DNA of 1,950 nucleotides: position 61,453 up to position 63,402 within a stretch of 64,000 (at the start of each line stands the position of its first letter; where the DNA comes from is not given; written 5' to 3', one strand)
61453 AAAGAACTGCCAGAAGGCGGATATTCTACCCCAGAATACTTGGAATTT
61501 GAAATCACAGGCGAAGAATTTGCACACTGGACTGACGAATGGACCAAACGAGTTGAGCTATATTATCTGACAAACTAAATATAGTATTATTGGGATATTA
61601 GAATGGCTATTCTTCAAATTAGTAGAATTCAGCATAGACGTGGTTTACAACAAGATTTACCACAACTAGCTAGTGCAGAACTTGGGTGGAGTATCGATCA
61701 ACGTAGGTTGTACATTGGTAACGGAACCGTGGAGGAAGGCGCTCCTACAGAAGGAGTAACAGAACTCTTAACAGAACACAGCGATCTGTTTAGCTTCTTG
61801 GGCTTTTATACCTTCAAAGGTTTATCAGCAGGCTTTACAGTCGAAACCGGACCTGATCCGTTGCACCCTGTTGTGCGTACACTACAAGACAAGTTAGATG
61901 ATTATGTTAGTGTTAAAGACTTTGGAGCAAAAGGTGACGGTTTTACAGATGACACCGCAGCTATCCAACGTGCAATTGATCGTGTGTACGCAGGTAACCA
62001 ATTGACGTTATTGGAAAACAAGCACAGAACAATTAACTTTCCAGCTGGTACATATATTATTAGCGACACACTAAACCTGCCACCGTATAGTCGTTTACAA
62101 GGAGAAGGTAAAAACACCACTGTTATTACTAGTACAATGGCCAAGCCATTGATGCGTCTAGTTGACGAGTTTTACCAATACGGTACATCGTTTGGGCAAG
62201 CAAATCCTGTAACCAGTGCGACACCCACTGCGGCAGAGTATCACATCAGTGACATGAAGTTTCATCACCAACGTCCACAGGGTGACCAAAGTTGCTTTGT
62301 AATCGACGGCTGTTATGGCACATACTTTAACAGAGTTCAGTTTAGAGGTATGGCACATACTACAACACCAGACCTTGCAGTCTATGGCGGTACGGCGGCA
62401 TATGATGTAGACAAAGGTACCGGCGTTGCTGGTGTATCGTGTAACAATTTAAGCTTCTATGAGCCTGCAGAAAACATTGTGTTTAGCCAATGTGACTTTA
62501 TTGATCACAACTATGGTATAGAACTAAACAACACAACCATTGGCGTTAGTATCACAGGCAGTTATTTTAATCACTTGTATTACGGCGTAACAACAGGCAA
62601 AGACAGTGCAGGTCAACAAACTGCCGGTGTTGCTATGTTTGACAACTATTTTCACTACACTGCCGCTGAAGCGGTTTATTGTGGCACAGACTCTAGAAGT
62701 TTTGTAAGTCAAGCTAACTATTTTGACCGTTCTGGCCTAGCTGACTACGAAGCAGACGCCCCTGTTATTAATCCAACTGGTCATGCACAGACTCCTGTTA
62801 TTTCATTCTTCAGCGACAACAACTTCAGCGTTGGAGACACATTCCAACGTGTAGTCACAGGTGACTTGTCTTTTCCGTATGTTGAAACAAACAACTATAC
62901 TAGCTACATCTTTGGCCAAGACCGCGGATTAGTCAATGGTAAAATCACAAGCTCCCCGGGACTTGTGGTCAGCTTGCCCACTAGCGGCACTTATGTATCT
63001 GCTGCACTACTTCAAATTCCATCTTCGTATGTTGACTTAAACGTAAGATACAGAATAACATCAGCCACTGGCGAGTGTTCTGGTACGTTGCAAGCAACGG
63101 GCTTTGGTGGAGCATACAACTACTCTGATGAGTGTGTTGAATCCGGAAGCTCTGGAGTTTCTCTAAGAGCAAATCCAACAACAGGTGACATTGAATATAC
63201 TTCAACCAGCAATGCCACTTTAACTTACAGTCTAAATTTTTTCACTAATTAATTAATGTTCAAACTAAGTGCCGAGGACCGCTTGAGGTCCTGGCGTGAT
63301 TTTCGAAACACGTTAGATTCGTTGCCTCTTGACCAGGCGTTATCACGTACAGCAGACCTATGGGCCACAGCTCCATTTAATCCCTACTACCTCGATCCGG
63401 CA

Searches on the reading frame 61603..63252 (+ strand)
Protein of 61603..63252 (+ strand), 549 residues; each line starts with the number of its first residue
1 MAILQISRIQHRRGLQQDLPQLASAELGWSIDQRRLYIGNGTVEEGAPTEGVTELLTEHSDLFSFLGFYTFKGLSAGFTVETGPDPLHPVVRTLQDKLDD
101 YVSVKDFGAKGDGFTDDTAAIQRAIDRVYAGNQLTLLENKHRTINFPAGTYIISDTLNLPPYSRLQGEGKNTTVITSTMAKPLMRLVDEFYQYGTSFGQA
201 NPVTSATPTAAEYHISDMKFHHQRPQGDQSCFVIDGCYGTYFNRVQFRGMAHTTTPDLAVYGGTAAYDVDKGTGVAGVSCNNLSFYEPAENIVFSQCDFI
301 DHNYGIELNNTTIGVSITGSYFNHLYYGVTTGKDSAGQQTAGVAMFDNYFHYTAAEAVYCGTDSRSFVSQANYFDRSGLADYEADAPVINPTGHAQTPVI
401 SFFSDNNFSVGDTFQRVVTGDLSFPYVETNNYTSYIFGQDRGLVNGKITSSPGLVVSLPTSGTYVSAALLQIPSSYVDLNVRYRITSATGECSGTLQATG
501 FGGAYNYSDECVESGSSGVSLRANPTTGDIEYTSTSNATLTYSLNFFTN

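Call 7: search_protein_families(library=phrogs, proteins=[window:61603-63252:+], max_evalue=0.00001)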
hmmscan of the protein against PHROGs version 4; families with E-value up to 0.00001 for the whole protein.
window:61603-63252:+ (549 aa): 15 families
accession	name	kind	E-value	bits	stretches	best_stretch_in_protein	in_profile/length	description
phrog_20231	-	tail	5.8e-12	46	1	90-141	162-213/691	tail protein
phrog_14558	-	tail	7.9e-12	45.2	1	90-141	93-145/740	tail spike protein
phrog_28781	-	tail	1.5e-11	44.2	1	78-187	146-259/644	tail spike protein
phrog_4775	-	connector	2.6e-11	43.3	1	90-177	122-196/876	pre-neck appendage protein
phrog_18522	-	tail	5e-11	42.7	1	90-175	161-238/612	tail protein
phrog_15455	-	tail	5.3e-11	42.7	1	100-175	146-213/652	tail fiber protein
phrog_17312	-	tail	4.7e-09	36.1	1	94-170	284-358/792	tail protein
phrog_7458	-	tail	5.7e-09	35.8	1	100-177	121-190/732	tail spike protein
phrog_2234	-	tail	1.5e-08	34.8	1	97-247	181-316/757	tail spike protein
phrog_13893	-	tail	2.6e-07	30.4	1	90-126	186-222/648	tail protein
phrog_20911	-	tail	1.8e-06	27.9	1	94-160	157-214/654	tail spike protein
phrog_18162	-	tail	3.1e-06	26.6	1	79-159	203-268/800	tail fiber protein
phrog_8280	-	tail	3.3e-06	28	1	92-324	140-336/632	tail spike protein with colonic acid degradation activity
phrog_4250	-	tail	7.4e-06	25.6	0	102-169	221-285/786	EPS depolymerase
phrog_13144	-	unknown function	9.8e-06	25.6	0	101-171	67-127/464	-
